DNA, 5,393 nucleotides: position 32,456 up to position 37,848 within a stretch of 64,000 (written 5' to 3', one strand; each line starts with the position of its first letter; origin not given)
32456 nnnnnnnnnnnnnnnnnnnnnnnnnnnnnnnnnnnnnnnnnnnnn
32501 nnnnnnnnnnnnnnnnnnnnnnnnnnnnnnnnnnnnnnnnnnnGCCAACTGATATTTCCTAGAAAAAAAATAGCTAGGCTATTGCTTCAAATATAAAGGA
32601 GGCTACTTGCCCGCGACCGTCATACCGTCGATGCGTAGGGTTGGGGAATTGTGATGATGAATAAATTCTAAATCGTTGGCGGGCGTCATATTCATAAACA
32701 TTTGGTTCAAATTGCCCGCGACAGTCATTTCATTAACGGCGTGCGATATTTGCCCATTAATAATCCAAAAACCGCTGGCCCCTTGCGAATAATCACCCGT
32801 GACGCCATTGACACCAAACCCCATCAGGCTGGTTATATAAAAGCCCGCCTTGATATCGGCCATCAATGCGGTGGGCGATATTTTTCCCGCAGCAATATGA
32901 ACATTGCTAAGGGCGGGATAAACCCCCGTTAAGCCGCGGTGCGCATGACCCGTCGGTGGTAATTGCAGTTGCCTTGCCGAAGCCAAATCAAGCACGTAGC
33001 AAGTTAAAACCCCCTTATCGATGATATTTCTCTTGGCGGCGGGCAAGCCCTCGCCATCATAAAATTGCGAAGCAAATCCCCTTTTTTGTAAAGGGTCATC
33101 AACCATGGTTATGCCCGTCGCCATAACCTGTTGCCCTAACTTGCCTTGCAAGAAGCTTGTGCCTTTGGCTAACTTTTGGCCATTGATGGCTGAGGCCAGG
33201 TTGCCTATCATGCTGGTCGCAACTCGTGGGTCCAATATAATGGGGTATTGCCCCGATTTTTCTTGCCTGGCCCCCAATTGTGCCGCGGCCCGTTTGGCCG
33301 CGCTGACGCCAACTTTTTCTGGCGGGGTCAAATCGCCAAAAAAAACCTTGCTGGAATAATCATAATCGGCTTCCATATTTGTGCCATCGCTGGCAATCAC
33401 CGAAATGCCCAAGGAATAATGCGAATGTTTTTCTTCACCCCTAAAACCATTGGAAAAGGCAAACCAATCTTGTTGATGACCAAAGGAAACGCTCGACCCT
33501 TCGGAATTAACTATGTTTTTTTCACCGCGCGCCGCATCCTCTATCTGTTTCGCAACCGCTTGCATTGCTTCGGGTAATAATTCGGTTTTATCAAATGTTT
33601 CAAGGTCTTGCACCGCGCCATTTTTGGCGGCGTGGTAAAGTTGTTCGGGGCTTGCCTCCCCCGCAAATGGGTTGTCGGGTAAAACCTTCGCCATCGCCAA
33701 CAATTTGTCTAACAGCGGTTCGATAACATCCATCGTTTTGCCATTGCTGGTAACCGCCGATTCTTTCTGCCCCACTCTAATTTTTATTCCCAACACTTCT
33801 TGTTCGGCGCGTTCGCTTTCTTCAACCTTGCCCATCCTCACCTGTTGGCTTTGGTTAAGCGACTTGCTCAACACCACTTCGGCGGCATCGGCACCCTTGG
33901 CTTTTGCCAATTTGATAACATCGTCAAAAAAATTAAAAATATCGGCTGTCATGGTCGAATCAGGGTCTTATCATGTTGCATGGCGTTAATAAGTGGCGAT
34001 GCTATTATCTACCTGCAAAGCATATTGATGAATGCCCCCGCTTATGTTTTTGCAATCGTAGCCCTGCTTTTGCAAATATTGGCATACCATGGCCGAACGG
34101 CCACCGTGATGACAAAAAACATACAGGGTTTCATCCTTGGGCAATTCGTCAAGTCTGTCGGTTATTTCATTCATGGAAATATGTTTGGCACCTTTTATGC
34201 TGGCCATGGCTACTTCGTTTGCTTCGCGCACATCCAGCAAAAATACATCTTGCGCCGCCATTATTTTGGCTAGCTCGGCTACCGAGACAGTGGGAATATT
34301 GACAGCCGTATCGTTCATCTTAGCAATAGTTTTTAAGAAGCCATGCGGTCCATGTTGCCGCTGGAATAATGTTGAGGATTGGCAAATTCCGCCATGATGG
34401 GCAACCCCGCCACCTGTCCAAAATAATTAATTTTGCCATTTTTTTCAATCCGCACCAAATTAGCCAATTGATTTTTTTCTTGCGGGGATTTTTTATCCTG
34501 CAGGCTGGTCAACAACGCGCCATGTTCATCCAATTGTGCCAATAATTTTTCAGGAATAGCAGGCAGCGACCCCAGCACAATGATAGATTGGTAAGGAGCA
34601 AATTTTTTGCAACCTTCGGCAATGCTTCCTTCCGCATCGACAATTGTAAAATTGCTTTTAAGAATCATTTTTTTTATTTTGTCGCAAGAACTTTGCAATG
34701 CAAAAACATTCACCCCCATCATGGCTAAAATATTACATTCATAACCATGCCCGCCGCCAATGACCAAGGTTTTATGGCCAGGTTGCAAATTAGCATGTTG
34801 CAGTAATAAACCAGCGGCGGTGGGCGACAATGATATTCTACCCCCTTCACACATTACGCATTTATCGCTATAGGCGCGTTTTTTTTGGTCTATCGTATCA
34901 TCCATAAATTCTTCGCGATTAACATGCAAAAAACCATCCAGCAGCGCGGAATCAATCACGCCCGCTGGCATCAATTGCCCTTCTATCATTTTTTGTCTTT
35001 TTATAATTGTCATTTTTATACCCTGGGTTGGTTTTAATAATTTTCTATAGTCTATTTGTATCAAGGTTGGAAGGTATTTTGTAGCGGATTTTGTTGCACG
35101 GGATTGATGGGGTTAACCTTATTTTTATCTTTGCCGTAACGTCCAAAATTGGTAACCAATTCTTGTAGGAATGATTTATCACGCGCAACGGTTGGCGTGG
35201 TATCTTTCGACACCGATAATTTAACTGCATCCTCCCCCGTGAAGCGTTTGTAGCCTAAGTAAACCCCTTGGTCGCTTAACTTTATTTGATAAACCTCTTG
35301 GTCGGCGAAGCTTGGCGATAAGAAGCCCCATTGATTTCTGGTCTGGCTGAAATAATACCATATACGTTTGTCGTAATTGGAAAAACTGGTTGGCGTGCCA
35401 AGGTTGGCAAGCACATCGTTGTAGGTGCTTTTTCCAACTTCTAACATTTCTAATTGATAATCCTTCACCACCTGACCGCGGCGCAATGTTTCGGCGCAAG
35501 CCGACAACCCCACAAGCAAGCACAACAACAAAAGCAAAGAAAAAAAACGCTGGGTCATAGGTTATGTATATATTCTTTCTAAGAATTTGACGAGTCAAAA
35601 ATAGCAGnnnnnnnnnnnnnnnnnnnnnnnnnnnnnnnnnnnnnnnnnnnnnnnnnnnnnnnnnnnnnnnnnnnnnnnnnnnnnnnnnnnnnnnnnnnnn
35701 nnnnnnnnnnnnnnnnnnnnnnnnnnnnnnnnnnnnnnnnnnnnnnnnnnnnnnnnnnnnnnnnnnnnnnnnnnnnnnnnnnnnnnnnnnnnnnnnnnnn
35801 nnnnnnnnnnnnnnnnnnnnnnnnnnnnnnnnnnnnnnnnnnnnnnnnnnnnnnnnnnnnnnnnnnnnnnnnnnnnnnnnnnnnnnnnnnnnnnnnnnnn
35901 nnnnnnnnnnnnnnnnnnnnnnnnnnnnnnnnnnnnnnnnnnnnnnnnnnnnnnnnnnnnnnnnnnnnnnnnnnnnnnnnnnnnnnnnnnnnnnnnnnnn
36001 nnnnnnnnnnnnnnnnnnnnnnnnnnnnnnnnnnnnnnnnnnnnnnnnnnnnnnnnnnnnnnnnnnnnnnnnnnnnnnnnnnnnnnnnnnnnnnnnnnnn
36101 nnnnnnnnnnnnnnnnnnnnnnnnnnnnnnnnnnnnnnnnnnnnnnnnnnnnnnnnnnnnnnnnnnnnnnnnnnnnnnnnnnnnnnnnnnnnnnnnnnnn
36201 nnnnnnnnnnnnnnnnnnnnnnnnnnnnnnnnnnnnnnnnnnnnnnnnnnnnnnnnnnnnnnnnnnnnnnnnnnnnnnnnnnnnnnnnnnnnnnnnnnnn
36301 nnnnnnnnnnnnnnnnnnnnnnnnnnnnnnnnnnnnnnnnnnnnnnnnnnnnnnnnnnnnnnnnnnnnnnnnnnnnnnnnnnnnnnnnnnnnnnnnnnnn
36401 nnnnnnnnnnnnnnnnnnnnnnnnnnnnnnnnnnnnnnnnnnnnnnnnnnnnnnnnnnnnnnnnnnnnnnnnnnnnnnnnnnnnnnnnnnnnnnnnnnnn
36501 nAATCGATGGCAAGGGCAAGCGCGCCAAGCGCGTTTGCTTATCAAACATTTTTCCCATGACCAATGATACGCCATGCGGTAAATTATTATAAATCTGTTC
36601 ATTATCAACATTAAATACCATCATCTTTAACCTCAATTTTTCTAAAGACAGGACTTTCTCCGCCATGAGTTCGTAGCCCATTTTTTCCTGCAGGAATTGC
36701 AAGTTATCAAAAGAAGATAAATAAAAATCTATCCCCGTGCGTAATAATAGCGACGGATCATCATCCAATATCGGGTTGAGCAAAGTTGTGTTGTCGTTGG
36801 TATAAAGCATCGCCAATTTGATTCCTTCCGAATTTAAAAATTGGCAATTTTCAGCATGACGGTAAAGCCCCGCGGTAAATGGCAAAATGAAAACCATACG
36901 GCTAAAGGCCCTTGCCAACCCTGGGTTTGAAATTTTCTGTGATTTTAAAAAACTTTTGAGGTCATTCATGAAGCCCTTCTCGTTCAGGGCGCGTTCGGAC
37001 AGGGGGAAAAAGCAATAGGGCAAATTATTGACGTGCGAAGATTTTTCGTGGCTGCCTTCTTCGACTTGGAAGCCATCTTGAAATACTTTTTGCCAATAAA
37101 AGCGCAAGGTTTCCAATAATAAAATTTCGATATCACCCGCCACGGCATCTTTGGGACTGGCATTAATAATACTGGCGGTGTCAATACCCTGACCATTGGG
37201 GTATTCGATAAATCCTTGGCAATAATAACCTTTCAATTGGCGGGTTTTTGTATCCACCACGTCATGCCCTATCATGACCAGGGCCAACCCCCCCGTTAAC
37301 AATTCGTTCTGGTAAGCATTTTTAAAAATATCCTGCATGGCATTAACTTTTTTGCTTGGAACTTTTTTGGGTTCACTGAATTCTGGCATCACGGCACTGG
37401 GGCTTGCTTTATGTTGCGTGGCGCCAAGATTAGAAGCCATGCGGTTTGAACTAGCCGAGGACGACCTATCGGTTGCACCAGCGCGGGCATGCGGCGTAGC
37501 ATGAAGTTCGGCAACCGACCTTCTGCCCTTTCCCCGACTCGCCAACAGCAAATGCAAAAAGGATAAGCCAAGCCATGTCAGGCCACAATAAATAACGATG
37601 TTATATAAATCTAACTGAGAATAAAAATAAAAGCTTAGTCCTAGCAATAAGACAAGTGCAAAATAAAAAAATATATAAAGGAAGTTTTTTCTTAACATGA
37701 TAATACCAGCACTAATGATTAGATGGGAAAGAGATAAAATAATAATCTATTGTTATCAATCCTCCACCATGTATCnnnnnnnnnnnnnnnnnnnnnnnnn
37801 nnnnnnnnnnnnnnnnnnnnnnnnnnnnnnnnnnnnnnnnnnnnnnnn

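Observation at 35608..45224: Frameshifts are confined to one 9.6 kb stretch of the window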

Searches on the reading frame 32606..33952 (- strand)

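Call 22: search_protein_families(library=ncbifam, proteins=[window:32606-33952:-], max_evalue=1e-10)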
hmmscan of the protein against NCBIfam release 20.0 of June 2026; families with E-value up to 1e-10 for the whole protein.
window:32606-33952:- (449 aa): 3 families
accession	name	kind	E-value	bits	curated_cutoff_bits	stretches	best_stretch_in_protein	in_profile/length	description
NF008268.0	PRK11040.1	equivalog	1.4e-79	267.9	438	1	13-449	22-446/446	metalloprotease PmbA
NF040952.1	Arch_mtprotase_TldD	equivalog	3.9e-22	78.6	635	1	12-416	3-399/443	zinc metalloprotease TldD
NF008006.0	PRK10735.1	equivalog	4.9e-18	64.8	513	1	193-418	206-435/481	metalloprotease TldD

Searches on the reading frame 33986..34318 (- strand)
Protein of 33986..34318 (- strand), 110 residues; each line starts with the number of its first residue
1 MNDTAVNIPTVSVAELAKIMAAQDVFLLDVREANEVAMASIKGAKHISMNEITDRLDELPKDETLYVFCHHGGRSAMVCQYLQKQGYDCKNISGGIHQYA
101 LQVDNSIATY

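Call 43: find_encoding_contigs(protein=window:33986-34318:-, flank=10000, max_places=6)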
Protein window:33986-34318:- (110 aa): no gene with exactly this product is on record in the collection.

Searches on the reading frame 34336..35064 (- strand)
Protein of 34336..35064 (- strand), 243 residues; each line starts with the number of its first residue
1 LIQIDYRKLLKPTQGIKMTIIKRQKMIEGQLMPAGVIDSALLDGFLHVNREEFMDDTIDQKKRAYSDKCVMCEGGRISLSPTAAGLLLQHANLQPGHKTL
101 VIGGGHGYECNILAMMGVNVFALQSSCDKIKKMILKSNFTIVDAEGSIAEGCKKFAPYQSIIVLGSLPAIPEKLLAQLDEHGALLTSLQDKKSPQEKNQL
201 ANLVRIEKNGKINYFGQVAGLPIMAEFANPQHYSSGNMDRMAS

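Call 22: search_protein_families(library=ncbifam, proteins=[window:34336-35064:-], max_evalue=1e-10)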
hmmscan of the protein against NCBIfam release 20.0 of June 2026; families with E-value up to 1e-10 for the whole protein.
window:34336-35064:- (243 aa): 4 families
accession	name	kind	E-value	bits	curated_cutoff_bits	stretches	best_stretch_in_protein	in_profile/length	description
NF001453.0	PRK00312.1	equivalog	3.4e-22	79.1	188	1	21-226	9-212/217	protein-L-isoaspartate(D-aspartate) O-methyltransferase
TIGR00080.1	pimt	equivalog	1.6e-18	67.3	159.05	1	30-222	13-207/216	protein-L-isoaspartate O-methyltransferase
NF010549.0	PRK13942.1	equivalog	2.4e-17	63.2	282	1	20-223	4-207/215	protein-L-isoaspartate O-methyltransferase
NF010550.0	PRK13943.1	equivalog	1.4e-13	50.7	359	1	30-188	13-180/322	protein-L-isoaspartate O-methyltransferase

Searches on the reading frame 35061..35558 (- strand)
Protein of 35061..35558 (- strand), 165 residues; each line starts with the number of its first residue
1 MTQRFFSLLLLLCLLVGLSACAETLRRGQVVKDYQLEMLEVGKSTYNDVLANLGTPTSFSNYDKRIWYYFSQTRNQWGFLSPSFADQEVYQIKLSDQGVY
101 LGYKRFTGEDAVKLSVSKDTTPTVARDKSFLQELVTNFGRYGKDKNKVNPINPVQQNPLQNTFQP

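Call 22: search_protein_families(library=ncbifam, proteins=[window:35064-35558:-], max_evalue=1e-10)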
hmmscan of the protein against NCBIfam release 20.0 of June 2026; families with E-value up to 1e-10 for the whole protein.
window:35064-35558:- (165 aa): 0 families

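Call 30: search_protein_families(library=pfam, proteins=[window:35064-35558:-], max_evalue=0.001)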
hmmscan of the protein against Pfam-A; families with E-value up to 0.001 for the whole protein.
window:35064-35558:- (165 aa): 1 family
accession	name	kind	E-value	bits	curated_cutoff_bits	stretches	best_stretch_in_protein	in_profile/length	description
PF04355.18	BamE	-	4.8e-08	33.1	23.2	1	28-98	1-65/71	Outer membrane protein assembly factor BamE domain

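Call 44: find_encoding_contigs(protein=window:35061-35558:-, flank=10000, max_places=6)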
Protein window:35061-35558:- (165 aa): no gene with exactly this product is on record in the collection.

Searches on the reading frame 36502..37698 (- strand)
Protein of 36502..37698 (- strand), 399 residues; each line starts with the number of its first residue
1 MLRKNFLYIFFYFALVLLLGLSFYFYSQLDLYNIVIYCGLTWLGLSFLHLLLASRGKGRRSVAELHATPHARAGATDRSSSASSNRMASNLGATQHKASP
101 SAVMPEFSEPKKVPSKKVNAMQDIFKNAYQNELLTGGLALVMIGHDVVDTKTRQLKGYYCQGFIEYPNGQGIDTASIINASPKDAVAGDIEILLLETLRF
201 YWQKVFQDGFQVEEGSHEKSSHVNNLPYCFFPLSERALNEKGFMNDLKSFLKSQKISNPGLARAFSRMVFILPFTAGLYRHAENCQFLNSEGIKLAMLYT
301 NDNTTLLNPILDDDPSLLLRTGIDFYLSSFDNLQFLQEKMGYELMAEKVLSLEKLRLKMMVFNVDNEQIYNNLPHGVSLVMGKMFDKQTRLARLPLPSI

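Call 26: find_related_loci(query=window:36502-37698:-, collection=metagenome_contigs, flank=10000)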
Query window:36502-37698:- (399 aa) in metagenome_contigs; peptide patterns used: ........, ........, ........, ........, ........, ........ (x = any residue, [..] = any of these).
600 stretches matched a pattern, but none encodes a relative of the query by tblastn (E <= 1e-3).

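Call 30: search_protein_families(library=pfam, proteins=[window:36502-37698:-], max_evalue=0.001)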
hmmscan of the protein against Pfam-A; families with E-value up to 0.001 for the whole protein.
window:36502-37698:- (399 aa): 0 families
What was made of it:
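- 36499..37698 (-): 399-aa hypothetical protein, intact, inside the stretch. No Pfam hit (call 30).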
